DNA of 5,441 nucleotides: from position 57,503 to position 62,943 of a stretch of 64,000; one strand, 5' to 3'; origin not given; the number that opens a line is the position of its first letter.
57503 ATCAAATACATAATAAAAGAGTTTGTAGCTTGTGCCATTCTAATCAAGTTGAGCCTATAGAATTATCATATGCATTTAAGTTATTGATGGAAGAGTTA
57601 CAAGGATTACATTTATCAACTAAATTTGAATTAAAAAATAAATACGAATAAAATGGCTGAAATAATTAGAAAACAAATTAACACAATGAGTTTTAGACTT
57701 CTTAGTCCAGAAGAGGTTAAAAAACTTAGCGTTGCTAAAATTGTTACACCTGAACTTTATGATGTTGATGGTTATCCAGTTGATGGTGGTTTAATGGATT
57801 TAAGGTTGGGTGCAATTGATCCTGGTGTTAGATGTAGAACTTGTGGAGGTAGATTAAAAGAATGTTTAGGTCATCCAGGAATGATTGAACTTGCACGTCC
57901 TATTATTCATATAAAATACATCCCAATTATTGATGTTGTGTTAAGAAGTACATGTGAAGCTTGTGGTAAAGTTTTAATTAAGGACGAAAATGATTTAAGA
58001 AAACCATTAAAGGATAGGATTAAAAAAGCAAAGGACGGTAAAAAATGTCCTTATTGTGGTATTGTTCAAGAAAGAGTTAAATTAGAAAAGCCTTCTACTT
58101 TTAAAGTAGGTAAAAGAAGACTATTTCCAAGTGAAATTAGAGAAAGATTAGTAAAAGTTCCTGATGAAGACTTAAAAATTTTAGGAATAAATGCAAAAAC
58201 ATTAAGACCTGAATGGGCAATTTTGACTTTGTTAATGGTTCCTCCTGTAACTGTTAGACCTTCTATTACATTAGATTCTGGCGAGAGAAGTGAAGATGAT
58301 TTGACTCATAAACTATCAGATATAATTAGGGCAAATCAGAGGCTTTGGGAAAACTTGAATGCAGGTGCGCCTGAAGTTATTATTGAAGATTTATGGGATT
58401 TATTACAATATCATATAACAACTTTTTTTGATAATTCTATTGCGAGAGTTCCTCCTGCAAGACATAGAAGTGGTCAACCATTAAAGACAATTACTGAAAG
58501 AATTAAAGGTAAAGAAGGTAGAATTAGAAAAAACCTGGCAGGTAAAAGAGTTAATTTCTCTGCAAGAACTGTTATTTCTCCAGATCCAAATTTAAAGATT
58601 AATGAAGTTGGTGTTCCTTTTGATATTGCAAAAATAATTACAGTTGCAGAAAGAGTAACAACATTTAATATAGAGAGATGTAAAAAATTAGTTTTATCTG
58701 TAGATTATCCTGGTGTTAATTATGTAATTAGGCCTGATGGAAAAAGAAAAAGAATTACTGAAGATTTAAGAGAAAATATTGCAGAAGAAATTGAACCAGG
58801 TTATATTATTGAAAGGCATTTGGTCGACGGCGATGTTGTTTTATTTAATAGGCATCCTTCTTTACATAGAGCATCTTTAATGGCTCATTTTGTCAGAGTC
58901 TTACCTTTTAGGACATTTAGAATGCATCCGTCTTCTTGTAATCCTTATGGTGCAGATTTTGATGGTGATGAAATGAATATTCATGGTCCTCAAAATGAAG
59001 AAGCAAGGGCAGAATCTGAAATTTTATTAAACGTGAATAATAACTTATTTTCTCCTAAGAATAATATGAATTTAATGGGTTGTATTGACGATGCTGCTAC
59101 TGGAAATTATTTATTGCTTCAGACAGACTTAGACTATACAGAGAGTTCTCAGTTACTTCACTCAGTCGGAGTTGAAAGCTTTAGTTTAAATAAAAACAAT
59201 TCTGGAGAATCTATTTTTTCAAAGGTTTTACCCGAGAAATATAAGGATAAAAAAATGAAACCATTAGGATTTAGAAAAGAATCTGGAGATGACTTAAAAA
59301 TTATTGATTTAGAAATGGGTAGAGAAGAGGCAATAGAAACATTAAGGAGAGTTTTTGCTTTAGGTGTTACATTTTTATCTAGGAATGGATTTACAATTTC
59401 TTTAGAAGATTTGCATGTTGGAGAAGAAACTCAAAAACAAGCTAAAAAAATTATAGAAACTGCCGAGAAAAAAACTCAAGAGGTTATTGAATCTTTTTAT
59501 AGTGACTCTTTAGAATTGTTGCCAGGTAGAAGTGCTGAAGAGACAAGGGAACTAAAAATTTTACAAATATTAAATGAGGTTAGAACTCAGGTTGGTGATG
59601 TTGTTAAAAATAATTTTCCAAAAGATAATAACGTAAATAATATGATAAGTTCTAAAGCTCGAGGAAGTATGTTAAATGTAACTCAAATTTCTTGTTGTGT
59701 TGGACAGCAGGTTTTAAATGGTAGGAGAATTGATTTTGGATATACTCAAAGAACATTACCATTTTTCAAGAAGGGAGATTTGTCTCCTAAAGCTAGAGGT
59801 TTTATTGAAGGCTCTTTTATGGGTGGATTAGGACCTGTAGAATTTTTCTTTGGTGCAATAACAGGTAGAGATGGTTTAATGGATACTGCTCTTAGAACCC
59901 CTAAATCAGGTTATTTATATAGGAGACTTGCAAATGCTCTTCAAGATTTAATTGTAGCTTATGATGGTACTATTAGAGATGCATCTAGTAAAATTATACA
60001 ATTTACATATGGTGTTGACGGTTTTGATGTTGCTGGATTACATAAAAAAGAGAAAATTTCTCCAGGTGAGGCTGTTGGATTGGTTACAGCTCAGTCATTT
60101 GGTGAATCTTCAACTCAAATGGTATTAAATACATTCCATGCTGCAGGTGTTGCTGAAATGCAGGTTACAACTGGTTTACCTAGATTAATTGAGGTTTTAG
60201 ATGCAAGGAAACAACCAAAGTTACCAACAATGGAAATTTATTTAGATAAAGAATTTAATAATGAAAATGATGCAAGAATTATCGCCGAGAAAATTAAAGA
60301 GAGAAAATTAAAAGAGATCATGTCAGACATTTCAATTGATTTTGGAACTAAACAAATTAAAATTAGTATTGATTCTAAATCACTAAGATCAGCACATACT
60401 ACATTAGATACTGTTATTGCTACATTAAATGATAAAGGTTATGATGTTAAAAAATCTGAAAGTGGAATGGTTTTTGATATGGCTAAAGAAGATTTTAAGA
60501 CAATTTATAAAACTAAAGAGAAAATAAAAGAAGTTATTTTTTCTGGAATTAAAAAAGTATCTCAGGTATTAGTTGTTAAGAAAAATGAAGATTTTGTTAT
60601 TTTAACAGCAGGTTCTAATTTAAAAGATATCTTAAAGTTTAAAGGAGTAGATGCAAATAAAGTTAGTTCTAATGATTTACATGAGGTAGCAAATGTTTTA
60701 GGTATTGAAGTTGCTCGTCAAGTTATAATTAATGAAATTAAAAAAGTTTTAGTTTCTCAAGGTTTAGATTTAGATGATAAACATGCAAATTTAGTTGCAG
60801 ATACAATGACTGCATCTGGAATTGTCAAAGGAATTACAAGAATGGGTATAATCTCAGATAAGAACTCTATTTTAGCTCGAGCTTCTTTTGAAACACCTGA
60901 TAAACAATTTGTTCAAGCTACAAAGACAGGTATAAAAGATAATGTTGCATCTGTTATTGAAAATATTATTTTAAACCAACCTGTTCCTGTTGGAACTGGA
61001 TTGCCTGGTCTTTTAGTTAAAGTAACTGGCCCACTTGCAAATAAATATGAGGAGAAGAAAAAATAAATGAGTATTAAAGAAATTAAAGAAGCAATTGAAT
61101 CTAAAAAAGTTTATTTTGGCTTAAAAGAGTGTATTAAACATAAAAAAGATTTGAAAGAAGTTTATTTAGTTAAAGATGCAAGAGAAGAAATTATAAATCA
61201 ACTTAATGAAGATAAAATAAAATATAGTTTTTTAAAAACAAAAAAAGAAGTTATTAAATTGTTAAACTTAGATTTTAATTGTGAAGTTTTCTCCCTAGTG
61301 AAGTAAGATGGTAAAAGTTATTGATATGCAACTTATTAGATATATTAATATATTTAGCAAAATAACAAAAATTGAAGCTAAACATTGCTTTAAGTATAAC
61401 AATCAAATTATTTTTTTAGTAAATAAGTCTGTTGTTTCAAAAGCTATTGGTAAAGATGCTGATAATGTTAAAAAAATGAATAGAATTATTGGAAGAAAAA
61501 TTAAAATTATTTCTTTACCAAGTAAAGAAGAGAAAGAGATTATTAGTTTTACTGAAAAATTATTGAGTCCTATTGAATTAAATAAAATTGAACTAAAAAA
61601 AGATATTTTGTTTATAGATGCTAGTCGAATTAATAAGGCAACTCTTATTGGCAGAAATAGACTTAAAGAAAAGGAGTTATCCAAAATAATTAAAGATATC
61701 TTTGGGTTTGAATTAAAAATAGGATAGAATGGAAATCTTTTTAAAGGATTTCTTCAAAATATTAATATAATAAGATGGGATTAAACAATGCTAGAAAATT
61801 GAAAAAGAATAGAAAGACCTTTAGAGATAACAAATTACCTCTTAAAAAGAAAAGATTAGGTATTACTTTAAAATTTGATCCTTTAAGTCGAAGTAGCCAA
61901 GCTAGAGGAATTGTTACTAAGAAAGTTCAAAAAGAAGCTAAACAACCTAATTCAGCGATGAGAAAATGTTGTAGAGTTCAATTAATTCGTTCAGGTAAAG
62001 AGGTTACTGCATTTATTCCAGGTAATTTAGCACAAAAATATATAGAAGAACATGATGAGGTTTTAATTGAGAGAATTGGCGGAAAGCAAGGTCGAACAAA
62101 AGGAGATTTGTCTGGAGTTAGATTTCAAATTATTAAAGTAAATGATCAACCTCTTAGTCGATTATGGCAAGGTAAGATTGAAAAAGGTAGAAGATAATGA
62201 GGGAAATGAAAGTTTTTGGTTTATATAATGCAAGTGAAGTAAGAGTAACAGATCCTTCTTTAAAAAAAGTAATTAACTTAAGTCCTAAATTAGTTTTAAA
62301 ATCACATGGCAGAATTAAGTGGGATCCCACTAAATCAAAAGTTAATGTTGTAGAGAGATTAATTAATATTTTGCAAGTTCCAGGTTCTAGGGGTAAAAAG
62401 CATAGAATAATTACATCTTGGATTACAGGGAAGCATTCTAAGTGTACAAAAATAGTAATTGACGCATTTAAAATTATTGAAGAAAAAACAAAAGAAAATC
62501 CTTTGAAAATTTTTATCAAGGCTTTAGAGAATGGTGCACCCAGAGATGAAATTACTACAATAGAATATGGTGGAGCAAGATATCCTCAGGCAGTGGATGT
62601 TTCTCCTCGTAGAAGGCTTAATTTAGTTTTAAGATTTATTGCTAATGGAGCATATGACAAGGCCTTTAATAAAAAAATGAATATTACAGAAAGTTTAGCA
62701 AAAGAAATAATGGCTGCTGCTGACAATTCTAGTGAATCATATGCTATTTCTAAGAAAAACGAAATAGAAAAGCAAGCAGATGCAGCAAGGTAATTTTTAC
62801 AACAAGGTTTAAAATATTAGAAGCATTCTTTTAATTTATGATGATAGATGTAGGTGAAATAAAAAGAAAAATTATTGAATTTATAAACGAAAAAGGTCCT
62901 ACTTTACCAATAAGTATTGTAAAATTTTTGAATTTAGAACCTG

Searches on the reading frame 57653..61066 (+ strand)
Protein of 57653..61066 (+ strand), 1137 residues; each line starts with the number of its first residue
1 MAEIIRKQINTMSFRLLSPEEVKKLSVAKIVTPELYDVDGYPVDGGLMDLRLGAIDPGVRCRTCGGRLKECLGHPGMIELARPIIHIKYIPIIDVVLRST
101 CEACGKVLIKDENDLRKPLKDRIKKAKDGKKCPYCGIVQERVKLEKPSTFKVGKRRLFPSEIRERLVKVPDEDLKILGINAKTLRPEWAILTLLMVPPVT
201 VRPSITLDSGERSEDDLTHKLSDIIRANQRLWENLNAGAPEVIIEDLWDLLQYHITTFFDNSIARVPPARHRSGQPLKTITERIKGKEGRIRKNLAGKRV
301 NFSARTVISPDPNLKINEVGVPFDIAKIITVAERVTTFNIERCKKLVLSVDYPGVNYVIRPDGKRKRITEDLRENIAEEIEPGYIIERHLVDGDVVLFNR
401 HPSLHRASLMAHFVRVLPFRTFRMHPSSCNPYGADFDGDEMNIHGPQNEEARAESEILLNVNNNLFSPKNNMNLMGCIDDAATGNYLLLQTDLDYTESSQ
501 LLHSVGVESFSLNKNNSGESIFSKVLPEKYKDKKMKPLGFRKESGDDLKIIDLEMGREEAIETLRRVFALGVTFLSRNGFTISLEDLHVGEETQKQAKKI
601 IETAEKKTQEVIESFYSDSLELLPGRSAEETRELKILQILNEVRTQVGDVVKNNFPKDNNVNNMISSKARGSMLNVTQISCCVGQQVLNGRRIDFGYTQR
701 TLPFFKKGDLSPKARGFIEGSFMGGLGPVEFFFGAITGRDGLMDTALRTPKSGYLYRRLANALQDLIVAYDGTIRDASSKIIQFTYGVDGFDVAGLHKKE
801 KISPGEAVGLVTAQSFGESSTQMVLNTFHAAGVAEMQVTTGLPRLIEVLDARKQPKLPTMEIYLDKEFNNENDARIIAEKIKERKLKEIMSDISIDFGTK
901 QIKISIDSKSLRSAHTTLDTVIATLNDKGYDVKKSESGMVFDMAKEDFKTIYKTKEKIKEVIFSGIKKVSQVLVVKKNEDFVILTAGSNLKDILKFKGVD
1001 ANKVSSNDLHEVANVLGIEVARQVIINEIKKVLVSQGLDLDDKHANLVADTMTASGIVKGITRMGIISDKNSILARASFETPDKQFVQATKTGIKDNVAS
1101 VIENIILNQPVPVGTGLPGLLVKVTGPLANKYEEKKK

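Call 17: search_protein_families(library=pfam, proteins=[window:57653-61066:+], max_evalue=0.001)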
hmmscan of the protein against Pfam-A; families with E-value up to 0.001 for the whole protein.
window:57653-61066:+ (1137 aa): 5 families
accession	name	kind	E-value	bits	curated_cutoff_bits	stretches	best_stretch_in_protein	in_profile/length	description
PF04997.17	RNA_pol_Rpb1_1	-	3.7e-80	270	39.7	1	7-295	2-312/312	RNA polymerase Rpb1, domain 1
PF04998.22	RNA_pol_Rpb1_5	-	8.8e-73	245.5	28.5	1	725-1072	1-265/267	RNA polymerase Rpb1, domain 5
PF00623.25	RNA_pol_Rpb1_2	-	4.4e-62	209.7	25.3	1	297-461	1-166/166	RNA polymerase Rpb1, domain 2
PF05000.22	RNA_pol_Rpb1_4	-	1.8e-27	95.8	24.8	1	618-718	8-107/107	RNA polymerase Rpb1, domain 4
PF04983.23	RNA_pol_Rpb1_3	-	6.2e-08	33.1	28.9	1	464-587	1-162/162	RNA polymerase Rpb1, domain 3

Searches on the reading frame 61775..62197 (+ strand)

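Call 29: search_protein_families(library=pfam, proteins=[window:61775-62197:+], max_evalue=0.0001)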
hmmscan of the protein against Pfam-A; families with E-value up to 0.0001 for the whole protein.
window:61775-62197:+ (140 aa): 1 family
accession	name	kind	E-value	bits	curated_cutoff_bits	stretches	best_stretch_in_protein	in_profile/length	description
PF00164.32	Ribosom_S12_S23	-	6.2e-38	129.3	22.3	1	32-139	3-109/110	Ribosomal protein S12/S23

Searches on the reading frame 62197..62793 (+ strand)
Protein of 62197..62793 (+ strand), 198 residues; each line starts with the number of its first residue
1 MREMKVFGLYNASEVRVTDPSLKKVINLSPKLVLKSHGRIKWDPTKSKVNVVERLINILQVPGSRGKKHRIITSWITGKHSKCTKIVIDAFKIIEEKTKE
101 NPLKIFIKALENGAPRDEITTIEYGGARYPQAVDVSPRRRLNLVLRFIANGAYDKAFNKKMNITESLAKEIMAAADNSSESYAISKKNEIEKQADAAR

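Call 29: search_protein_families(library=pfam, proteins=[window:62197-62793:+], max_evalue=0.0001)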
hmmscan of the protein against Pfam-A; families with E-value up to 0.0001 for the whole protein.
window:62197-62793:+ (198 aa): 1 family
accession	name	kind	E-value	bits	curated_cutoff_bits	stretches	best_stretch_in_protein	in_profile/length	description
PF00177.27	Ribosomal_S7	-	3.8e-38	130.8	24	1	41-198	12-148/148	Ribosomal protein S7p/S5e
